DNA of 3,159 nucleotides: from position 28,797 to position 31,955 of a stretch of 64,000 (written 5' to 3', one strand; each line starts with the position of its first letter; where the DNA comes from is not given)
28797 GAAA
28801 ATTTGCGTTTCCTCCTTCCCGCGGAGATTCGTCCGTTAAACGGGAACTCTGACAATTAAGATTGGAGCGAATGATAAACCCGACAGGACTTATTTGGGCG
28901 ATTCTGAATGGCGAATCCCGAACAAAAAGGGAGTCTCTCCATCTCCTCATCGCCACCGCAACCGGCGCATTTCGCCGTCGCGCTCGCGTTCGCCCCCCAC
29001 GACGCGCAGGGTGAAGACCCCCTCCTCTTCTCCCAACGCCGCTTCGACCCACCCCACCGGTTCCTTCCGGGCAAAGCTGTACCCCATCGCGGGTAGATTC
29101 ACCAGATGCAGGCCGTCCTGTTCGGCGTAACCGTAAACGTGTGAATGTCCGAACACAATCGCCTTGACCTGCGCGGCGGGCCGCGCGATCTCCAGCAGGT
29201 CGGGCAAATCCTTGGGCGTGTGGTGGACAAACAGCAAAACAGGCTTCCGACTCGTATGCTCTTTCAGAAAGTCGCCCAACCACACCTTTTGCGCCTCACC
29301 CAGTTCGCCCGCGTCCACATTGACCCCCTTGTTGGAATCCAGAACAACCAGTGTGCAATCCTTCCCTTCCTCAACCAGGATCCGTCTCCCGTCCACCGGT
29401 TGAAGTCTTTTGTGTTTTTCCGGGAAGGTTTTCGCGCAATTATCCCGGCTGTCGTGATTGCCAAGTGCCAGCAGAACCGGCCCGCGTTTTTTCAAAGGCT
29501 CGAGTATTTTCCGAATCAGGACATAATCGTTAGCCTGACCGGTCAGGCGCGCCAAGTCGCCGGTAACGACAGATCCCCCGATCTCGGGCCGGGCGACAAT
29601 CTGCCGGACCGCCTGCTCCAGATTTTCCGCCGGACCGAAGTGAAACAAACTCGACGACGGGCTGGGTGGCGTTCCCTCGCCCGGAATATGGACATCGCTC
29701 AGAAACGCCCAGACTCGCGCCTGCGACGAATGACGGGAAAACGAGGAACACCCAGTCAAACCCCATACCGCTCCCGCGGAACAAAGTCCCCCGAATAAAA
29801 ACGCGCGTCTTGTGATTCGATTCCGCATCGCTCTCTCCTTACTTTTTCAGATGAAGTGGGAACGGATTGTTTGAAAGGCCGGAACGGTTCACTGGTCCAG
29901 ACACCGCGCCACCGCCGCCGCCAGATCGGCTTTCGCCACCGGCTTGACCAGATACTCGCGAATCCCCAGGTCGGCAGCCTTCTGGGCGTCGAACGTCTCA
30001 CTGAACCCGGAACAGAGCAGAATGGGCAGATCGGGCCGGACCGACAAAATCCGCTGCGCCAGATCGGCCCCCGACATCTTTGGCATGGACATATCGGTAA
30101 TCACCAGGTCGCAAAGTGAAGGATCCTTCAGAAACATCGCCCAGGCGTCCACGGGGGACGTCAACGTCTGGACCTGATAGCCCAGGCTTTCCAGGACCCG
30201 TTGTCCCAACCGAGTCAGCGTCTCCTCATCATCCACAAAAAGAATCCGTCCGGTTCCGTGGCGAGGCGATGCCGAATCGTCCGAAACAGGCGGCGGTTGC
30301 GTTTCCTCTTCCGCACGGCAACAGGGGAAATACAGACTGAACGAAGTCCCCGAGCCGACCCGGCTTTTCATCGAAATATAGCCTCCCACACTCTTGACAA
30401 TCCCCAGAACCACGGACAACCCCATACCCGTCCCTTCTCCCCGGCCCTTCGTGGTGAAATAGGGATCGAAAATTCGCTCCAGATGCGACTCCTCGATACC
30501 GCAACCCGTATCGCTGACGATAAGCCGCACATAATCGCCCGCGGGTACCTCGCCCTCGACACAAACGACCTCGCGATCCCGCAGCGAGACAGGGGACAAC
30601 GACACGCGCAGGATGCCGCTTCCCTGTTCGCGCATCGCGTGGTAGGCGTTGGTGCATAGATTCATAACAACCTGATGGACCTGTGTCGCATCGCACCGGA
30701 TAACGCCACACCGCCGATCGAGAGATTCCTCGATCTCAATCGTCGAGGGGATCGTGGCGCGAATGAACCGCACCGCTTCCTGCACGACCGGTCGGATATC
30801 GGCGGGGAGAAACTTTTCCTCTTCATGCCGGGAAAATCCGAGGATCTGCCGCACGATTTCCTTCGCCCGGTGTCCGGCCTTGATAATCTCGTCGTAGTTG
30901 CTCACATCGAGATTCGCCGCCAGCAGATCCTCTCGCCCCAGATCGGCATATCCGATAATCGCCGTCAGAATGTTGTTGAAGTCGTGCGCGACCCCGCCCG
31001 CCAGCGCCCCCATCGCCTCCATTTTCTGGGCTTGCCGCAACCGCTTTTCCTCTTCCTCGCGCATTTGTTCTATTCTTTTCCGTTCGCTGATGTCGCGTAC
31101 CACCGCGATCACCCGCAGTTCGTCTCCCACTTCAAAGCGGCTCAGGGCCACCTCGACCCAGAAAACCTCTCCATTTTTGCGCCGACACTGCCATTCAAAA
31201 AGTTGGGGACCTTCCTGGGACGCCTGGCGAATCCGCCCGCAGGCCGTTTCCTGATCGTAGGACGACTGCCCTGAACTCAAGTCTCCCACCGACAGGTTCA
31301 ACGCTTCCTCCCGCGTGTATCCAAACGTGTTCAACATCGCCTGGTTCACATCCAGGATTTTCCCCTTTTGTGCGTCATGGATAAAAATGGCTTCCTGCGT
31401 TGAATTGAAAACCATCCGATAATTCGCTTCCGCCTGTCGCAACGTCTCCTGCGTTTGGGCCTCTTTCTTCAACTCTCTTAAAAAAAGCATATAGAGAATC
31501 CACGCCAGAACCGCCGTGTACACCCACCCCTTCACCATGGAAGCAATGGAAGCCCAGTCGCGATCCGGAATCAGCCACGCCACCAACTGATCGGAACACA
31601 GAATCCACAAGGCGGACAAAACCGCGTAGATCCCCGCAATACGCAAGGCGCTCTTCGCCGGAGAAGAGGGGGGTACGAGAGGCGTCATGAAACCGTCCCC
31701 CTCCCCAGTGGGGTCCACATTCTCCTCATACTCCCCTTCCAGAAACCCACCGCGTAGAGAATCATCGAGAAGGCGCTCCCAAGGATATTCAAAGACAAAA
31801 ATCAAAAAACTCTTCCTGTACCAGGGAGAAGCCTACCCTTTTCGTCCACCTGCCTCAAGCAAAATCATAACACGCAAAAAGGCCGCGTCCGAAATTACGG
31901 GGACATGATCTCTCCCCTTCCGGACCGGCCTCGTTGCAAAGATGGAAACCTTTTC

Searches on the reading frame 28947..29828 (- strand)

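Call 3: search_protein_families(library=pfam, proteins=[window:28947-29828:-], max_evalue=0.01)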
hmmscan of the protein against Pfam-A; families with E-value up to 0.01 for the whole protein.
window:28947-29828:- (293 aa): 2 families
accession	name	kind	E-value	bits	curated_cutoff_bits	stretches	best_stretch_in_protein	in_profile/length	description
PF00149.33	Metallophos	-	1.3e-13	52.2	21.5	1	41-232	4-191/191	Calcineurin-like phosphoesterase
PF12850.12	Metallophos_2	-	1.3e-07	32.2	27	1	44-249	7-136/154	Calcineurin-like phosphoesterase superfamily domain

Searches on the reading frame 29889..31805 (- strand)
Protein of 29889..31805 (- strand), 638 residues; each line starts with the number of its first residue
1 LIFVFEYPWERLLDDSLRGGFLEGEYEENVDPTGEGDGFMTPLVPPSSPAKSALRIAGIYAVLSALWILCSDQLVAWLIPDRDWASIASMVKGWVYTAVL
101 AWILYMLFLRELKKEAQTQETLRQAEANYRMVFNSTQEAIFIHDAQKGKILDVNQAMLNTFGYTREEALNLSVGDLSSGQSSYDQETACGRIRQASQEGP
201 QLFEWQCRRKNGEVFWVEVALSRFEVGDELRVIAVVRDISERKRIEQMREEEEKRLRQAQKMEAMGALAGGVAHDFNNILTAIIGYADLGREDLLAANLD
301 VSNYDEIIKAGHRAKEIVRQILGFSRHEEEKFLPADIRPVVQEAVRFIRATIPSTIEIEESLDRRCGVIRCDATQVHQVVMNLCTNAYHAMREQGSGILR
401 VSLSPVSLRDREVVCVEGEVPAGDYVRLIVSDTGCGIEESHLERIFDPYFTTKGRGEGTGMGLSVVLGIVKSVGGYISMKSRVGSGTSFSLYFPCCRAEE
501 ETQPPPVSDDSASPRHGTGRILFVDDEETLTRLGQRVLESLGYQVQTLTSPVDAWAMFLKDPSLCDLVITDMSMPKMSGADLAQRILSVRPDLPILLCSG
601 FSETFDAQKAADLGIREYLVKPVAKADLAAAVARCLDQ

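Call 3: search_protein_families(library=pfam, proteins=[window:29889-31805:-], max_evalue=0.01)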
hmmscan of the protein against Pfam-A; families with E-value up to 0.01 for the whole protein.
window:29889-31805:- (638 aa): 8 families
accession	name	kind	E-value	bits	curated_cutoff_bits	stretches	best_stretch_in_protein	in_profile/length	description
PF00072.30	Response_reg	-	1.5e-23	83.5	30.2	1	521-632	1-110/111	Response regulator receiver domain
PF02518.31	HATPase_c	-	4.7e-22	79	26.4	1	372-494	2-108/111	Histidine kinase-, DNA gyrase B-, and HSP90-like ATPase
PF13426.13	PAS_9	-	1.1e-17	64.6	27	1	138-241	2-103/103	PAS domain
PF00989.32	PAS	-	1.4e-10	41.6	22.6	1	129-239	3-113/113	PAS fold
PF08448.16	PAS_4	-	1.8e-10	41.5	23.1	1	133-244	1-110/110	PAS fold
PF00512.31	HisKA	-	6.2e-09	36.2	26.9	1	265-329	2-65/66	His Kinase A (phospho-acceptor) domain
PF13188.13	PAS_8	-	1.9e-08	34.3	21.8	1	128-172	2-42/65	PAS domain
PF08447.18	PAS_3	-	4.4e-06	27.3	25.6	1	151-233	2-86/89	PAS fold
